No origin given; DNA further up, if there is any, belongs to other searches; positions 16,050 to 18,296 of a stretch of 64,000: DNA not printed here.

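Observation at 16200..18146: Excisionase-type HTH fused to a ~550-aa proline-rich acidic disordered region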

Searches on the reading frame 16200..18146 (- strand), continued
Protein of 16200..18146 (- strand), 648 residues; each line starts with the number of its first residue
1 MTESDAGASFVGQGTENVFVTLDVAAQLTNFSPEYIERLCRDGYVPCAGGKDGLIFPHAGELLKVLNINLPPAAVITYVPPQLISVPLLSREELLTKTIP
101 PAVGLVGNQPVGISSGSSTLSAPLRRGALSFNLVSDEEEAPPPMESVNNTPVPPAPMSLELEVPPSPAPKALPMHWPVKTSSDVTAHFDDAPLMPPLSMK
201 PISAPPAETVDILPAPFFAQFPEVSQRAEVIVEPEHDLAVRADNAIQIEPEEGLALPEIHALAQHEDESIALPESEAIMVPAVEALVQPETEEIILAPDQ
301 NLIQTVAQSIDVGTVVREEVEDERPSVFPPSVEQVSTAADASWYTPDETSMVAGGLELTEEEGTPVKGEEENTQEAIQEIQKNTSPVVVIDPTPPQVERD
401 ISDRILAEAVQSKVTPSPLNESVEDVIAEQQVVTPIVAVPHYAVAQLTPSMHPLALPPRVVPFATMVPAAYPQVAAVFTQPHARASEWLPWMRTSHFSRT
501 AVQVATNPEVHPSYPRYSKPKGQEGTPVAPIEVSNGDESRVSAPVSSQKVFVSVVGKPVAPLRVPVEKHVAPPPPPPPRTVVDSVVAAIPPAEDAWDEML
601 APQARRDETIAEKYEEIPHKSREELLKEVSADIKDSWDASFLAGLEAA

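Call 27: find_homologous_proteins(query=A2, max_evalue=0.001)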
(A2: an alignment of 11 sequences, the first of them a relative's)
Query A2 (11 sequences) (648 aa, profile of the alignment): 8 proteins with E <= 0.001 among 8000 candidates.
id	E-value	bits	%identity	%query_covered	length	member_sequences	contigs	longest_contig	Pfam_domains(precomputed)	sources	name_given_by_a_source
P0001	1.3e-257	875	100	100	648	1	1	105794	-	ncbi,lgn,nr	ncbi:MAG TPA: hypothetical protein VJ579_03715 [Candidatus Paceibacterota bacterium]|nr:hypothetical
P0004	4.9e-253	860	53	100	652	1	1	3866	-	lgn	-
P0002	8.7e-250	849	56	100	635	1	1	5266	-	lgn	-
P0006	3.6e-249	847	51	100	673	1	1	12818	-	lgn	-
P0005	4.4e-248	844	52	100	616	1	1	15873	-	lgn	-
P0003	5.4e-242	823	54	100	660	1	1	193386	-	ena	-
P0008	2.4e-224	765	41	100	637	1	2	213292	-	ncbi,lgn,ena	-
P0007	3.7e-128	447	59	65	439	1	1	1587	-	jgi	jgi:hypothetical protein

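Call 33: find_encoding_contigs(protein=P0010, flank=6000, max_places=2)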
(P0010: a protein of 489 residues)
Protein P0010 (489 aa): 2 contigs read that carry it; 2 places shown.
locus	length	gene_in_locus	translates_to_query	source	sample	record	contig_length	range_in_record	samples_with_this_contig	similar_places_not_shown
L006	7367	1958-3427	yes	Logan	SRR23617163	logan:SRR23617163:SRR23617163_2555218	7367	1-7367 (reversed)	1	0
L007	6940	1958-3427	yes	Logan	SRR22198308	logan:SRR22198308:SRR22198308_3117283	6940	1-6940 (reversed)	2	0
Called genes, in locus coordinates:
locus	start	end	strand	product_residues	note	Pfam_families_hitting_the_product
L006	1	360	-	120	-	?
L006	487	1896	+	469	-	PF02934:GatB_N, PF02637:GatB_Yqey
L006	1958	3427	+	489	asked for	-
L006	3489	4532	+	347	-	PF09084:NMT1, PF13379:NMT1_2 (weak)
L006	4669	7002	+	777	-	PF00672:HAMP, PF00989:PAS (weak), PF13426:PAS_9 (weak), PF00512:HisKA, PF02518:HATPase_c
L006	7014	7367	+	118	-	?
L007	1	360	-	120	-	?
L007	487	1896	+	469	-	PF02934:GatB_N, PF02637:GatB_Yqey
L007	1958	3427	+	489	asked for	-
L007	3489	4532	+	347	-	PF09084:NMT1, PF13379:NMT1_2 (weak)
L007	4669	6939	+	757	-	?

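Call 34: find_encoding_contigs(protein=P0019, flank=6000, max_places=2)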
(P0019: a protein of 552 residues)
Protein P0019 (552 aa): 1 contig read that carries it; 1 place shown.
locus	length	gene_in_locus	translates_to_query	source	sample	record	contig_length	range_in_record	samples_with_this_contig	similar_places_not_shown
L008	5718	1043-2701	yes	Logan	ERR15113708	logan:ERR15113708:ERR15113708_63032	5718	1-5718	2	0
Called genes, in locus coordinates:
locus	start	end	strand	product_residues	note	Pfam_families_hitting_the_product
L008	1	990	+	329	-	?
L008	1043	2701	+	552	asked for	-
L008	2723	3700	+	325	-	-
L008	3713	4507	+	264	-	-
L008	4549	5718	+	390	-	?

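Call 35: search_protein_families(library=pfam, proteins=[L008:1-990:+, L008:2723-3700:+, L008:3713-4507:+, L008:4549-5718:+], max_evalue=0.001)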
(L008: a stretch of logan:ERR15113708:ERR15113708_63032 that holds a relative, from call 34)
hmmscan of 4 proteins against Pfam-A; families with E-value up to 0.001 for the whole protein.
L008:1-990:+ (329 aa): 2 families
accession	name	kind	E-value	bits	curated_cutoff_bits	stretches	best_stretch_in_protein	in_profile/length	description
PF02934.20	GatB_N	-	9.3e-48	163.2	23.4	1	1-134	145-273/277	GatB/GatE catalytic domain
PF02637.23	GatB_Yqey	-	1.6e-35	122.6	27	1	193-328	12-148/148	GatB domain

L008:2723-3700:+ (325 aa): 0 families

L008:3713-4507:+ (264 aa): 0 families

L008:4549-5718:+ (390 aa): 4 families
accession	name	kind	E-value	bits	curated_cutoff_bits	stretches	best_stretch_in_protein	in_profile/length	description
PF13205.12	Big_5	-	1.2e-19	71.4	23.6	1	59-172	1-105/105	Bacterial Ig-like domain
PF16656.11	Pur_ac_phosph_N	-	1.6e-10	41.8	30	1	185-258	8-89/93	Purple acid Phosphatase, N-terminal domain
PF00041.27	fn3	-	2.4e-07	31.3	25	0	289-357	14-75/84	Fibronectin type III domain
PF10179.15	NDNF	-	4.1e-06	27.3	27.3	0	226-263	87-124/127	Neuron-derived neurotrophic factor, first Fn(III) domain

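Call 36: find_related_loci(query=A2, collection=metagenome_contigs, flank=3000)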
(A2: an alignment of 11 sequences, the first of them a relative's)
Query A2 (648 aa) in metagenome_contigs; peptide patterns used: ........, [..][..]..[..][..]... (x = any residue, [..] = any of these).
242 stretches matched a pattern; 1 encode a relative of the query (tblastn E <= 1e-3); 1 distinct loci.
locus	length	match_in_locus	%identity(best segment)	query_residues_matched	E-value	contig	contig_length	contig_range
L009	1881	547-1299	50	172-510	9e-21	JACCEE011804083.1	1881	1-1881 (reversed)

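Call 62: list_cluster_members(proteins=[P0002, P0008, P0010, P0011, P0012, P0013, P0014, P0016, P0018, P0019])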
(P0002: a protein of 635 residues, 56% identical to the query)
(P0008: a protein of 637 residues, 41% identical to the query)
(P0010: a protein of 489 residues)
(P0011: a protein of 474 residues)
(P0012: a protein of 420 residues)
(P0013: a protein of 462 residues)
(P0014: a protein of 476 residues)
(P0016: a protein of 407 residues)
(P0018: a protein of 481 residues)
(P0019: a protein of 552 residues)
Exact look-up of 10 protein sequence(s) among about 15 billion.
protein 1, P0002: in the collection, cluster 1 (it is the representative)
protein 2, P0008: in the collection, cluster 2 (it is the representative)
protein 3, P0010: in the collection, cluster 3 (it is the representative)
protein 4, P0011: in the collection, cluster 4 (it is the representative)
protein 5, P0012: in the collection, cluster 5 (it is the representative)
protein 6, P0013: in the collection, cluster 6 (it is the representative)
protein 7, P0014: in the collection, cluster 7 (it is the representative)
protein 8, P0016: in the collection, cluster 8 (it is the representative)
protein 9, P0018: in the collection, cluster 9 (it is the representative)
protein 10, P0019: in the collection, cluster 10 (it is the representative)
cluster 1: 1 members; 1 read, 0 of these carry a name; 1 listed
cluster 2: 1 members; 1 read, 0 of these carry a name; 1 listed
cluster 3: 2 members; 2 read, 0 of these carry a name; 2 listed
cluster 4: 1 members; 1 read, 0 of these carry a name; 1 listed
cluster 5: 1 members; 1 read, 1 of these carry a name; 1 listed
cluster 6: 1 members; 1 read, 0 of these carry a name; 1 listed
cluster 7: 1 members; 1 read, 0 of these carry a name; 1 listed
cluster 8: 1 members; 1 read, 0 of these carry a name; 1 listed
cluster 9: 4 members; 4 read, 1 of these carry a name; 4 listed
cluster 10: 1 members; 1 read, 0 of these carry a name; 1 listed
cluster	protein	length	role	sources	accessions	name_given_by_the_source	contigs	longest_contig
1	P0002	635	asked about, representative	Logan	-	-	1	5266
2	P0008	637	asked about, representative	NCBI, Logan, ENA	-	-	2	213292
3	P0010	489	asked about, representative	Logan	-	-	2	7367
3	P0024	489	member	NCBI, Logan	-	-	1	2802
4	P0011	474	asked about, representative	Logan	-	-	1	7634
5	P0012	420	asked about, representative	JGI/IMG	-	hypothetical protein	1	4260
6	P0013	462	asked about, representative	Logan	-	-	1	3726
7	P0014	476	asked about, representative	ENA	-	-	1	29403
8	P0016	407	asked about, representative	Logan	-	-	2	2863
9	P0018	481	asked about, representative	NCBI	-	-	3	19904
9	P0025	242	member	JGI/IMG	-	hypothetical protein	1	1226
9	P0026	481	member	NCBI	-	-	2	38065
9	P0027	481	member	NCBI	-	-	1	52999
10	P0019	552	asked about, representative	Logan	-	-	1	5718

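Call 78: find_encoding_contigs(protein=P0014, flank=5000, max_places=1)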
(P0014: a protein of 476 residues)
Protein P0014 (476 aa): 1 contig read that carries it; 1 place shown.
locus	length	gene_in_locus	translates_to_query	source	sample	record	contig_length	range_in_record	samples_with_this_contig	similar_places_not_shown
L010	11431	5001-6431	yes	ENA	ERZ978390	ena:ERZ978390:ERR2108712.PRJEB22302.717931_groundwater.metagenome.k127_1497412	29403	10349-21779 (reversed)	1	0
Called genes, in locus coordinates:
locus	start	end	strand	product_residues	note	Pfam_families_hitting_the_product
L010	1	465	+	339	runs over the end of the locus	PF01565:FAD_binding_4, PF02873:MurB_C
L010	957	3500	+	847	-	PF07517:SecA_DEAD, PF01043:SecA_PP_bind, PF21090:P-loop_SecA, PF07516:SecA_SW, PF02810:SEC-C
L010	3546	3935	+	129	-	PF00903:Glyoxalase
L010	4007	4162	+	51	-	-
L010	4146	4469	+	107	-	PF05635:23S_rRNA_IVP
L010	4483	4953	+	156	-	PF00293:NUDIX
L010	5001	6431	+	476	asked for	-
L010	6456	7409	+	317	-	-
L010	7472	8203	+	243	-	-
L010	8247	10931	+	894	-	-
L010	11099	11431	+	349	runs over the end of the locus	PF00044:Gp_dh_N, PF02800:Gp_dh_C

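Call 79: find_encoding_contigs(protein=P0021, flank=5000, max_places=1)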
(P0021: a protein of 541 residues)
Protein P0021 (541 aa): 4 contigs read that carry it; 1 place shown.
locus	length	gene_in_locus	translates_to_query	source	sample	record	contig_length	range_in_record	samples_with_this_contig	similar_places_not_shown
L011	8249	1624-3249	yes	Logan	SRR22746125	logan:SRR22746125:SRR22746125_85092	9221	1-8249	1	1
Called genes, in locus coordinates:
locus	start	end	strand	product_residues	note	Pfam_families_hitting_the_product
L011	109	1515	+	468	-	PF02934:GatB_N, PF02637:GatB_Yqey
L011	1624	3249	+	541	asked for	-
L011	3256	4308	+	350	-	-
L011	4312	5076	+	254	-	-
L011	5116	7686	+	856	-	PF13205:Big_5, PF16656:Pur_ac_phosph_N (faint), PF22904:NOMO1-like_2nd (faint)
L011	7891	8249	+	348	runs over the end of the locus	PF00044:Gp_dh_N, PF02800:Gp_dh_C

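Call 80: find_encoding_contigs(protein=P0027, flank=5000, max_places=1)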
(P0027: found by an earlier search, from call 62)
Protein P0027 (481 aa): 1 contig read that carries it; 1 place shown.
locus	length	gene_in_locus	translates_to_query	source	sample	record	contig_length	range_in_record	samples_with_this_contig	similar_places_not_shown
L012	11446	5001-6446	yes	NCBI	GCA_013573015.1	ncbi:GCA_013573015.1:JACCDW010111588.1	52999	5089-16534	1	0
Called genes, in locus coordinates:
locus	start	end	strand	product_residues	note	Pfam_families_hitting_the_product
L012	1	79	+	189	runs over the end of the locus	PF00929:RNase_T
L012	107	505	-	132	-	-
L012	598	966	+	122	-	PF04020:Phage_holin_4_2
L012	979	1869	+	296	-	PF03690:MYG1_exonuc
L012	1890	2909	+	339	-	PF01018:GTP1_OBG, PF02421:FeoB_N, PF01926:MMR_HSR1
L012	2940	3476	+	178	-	PF08534:Redoxin, PF00578:AhpC-TSA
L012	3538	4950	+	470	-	PF02934:GatB_N, PF02637:GatB_Yqey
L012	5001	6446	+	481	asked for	-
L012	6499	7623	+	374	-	PF11104:PilM_2, PF14450:FtsA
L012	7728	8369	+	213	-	-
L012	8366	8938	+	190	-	-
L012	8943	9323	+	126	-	-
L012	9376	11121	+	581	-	PF05157:MshEN, PF00437:T2SSE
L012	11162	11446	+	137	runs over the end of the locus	PF00072:Response_reg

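Call 81: search_protein_families(library=pfam, proteins=[L011:3256-4308:+, L011:4312-5076:+, L010:6456-7409:+, L010:7472-8203:+, L010:8247-10931:+, L012:6499-7623:+, L012:7728-8369:+, L012:8366-8938:+, L012:8943-9323:+], max_evalue=1)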
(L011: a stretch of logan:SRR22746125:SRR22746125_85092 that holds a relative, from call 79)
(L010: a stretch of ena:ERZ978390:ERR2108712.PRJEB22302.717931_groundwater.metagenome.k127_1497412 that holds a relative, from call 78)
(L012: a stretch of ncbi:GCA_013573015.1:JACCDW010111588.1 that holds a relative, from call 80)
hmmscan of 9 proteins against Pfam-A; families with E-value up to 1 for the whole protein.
L011:3256-4308:+ (350 aa): 1 family
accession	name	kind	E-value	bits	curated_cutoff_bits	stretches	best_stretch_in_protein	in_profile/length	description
PF06030.18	WxLIP_PGBD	-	0.26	11.8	27.3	1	75-173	21-119/121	WxL Interacting Protein, peptidoglycan binding domain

L011:4312-5076:+ (254 aa): 0 families

L010:6456-7409:+ (317 aa): 3 families
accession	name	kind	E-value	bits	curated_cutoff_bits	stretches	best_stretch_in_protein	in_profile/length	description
PF06030.18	WxLIP_PGBD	-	0.00016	22.1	27.3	1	45-142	21-119/121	WxL Interacting Protein, peptidoglycan binding domain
PF10633.15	NPCBM_assoc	-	0.049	14.3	24.4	0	109-136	42-69/78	NPCBM-associated, NEW3 domain of alpha-galactosidase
PF06280.18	fn3_5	-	0.15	13.2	27.6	1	50-146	7-100/112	Fn3-like domain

L010:7472-8203:+ (243 aa): 1 family
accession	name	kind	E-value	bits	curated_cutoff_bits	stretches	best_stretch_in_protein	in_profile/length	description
PF19804.4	DUF6287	-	0.025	14.3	26.3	1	102-123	17-34/34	Domain of unknown function (DUF6287)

L010:8247-10931:+ (894 aa): 9 families
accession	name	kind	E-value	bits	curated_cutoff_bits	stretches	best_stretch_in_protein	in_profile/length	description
PF13205.12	Big_5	-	8.6e-18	65.4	23.6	1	65-176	1-105/105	Bacterial Ig-like domain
PF16656.11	Pur_ac_phosph_N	-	3.2e-08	34.4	30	1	193-267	25-93/93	Purple acid Phosphatase, N-terminal domain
PF23194.1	NOMO_5th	-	0.0072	17.1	27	0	656-687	23-54/89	NOMO fifth transthyretin-like domain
PF00041.27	fn3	-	0.11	13.1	25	0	231-257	48-74/84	Fibronectin type III domain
PF16655.11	PhoD_N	-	0.12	13.4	30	0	234-267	61-90/90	PhoD-like phosphatase, N-terminal domain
PF19732.4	SpoIIE_N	-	0.13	11.3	27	1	590-634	233-276/605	Stage II sporulation protein E N-terminal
PF19078.6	Big_12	-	0.27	11.9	27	1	65-167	1-95/102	Bacterial Ig-like domain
PF18612.7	Bac_A_amyl_C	-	0.27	11.4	25.9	0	862-889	34-61/69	Bacterial Alpha amylase C-terminal domain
PF13829.11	DUF4191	-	0.33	10.7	30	1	748-813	12-76/219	Domain of unknown function (DUF4191)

L012:6499-7623:+ (374 aa): 5 families
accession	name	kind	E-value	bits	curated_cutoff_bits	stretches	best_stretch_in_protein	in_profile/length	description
PF11104.14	PilM_2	-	1.8e-29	103.2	27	1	23-370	1-339/340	Type IV pilus assembly protein PilM;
PF14450.12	FtsA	-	9.2e-15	55.6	31.8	1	213-348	2-122/127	Cell division protein FtsA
PF21522.3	MreB-like_C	-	5.3e-05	24.2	27.8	1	213-250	1-42/123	Archaeal actin homologue MreB-like, C-terminal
PF06723.19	MreB_Mbl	-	0.01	15.1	27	1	208-244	144-180/327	MreB/Mbl protein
PF00022.25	Actin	-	0.035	13.1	27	1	202-248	142-183/410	Actin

L012:7728-8369:+ (213 aa): 1 family
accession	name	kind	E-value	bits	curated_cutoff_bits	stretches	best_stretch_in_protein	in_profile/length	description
PF07811.17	TadE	-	0.016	15.7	22.9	1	30-56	7-33/43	TadE-like protein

L012:8366-8938:+ (190 aa): 1 family
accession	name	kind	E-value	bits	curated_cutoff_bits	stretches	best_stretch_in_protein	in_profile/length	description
PF04350.18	PilO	-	0.017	15.7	22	1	36-157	6-122/145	Pilus assembly protein, PilO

L012:8943-9323:+ (126 aa): 0 families
